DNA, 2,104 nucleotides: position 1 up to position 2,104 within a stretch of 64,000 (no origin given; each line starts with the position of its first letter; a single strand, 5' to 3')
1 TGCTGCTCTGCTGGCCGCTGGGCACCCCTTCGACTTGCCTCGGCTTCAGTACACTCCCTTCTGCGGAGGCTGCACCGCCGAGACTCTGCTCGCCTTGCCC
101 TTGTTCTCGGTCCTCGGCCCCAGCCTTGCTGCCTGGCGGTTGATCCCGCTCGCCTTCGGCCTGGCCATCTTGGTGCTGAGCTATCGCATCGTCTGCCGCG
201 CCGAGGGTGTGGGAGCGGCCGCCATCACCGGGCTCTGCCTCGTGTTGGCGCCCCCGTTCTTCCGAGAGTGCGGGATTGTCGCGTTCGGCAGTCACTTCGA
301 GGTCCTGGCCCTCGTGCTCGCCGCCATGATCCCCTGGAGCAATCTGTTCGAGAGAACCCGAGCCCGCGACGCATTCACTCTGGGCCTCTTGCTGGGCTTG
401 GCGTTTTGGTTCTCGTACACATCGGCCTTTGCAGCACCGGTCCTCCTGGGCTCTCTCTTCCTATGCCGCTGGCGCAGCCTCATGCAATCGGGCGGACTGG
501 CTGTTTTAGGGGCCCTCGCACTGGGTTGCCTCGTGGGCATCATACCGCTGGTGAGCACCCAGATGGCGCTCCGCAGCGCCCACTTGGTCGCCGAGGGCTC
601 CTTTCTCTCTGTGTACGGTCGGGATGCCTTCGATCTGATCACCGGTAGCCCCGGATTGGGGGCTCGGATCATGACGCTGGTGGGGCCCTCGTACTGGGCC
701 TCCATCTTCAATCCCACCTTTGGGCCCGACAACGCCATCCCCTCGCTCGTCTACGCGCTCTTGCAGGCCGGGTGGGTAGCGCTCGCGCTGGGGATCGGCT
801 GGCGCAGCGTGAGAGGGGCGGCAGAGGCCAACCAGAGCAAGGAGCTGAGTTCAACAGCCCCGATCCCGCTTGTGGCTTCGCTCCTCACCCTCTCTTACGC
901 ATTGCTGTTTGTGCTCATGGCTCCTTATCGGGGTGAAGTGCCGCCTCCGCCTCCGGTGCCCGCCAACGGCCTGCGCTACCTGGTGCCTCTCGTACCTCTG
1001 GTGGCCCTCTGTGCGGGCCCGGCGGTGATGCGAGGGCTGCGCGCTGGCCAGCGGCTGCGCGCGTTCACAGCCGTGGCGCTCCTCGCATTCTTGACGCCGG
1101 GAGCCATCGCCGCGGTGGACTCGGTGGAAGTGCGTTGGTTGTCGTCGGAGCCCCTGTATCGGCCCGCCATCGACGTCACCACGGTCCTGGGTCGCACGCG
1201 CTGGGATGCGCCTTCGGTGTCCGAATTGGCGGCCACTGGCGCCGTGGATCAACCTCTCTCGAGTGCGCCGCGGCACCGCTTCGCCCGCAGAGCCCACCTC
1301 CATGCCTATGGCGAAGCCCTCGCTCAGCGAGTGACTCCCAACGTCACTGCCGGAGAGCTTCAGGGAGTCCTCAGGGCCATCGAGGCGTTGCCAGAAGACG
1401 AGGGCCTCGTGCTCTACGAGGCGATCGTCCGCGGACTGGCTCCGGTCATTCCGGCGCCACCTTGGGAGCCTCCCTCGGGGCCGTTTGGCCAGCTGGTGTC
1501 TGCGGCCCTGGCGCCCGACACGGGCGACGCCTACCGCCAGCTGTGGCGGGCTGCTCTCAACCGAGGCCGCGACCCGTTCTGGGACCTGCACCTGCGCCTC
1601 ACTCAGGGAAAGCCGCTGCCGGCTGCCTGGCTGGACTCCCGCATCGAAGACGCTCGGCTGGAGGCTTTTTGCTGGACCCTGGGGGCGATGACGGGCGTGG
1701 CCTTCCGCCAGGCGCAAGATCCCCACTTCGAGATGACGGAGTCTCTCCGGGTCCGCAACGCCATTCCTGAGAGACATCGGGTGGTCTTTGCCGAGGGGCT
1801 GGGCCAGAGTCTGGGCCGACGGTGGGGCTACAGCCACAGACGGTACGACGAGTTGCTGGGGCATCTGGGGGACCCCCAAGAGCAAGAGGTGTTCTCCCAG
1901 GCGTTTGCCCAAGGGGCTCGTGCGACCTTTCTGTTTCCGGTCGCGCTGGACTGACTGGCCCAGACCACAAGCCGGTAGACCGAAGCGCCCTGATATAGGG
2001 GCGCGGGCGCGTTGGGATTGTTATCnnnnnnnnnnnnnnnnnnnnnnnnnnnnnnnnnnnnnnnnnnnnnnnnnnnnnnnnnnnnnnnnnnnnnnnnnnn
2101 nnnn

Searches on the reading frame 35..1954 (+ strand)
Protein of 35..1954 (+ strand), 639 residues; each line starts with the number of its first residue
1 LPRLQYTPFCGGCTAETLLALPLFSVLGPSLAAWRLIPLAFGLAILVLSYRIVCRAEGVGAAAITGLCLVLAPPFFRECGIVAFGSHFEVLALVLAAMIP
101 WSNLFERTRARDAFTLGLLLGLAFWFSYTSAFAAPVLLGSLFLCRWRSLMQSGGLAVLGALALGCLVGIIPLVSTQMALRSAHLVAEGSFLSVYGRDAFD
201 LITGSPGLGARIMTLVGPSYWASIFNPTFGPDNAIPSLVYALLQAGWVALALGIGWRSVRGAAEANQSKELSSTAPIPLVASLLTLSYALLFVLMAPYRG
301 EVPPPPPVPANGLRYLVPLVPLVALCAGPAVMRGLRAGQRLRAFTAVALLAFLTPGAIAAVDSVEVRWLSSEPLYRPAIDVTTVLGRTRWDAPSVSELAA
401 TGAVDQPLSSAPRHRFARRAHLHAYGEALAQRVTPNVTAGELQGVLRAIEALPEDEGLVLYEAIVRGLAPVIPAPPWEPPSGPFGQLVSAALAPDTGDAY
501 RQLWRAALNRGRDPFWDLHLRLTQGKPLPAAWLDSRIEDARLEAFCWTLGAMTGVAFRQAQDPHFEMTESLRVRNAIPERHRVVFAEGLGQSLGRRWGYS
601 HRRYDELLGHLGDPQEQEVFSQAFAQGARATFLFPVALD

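Call 34: search_protein_families(library=pfam, proteins=[window:35-1954:+], max_evalue=0.001)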
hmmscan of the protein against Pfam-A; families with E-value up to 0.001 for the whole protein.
window:35-1954:+ (639 aa): 1 family
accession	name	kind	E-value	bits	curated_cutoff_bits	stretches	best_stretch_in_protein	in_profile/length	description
PF13231.12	PMT_2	-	0.00066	20.4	26.1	0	24-165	14-153/160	Dolichyl-phosphate-mannose-protein mannosyltransferase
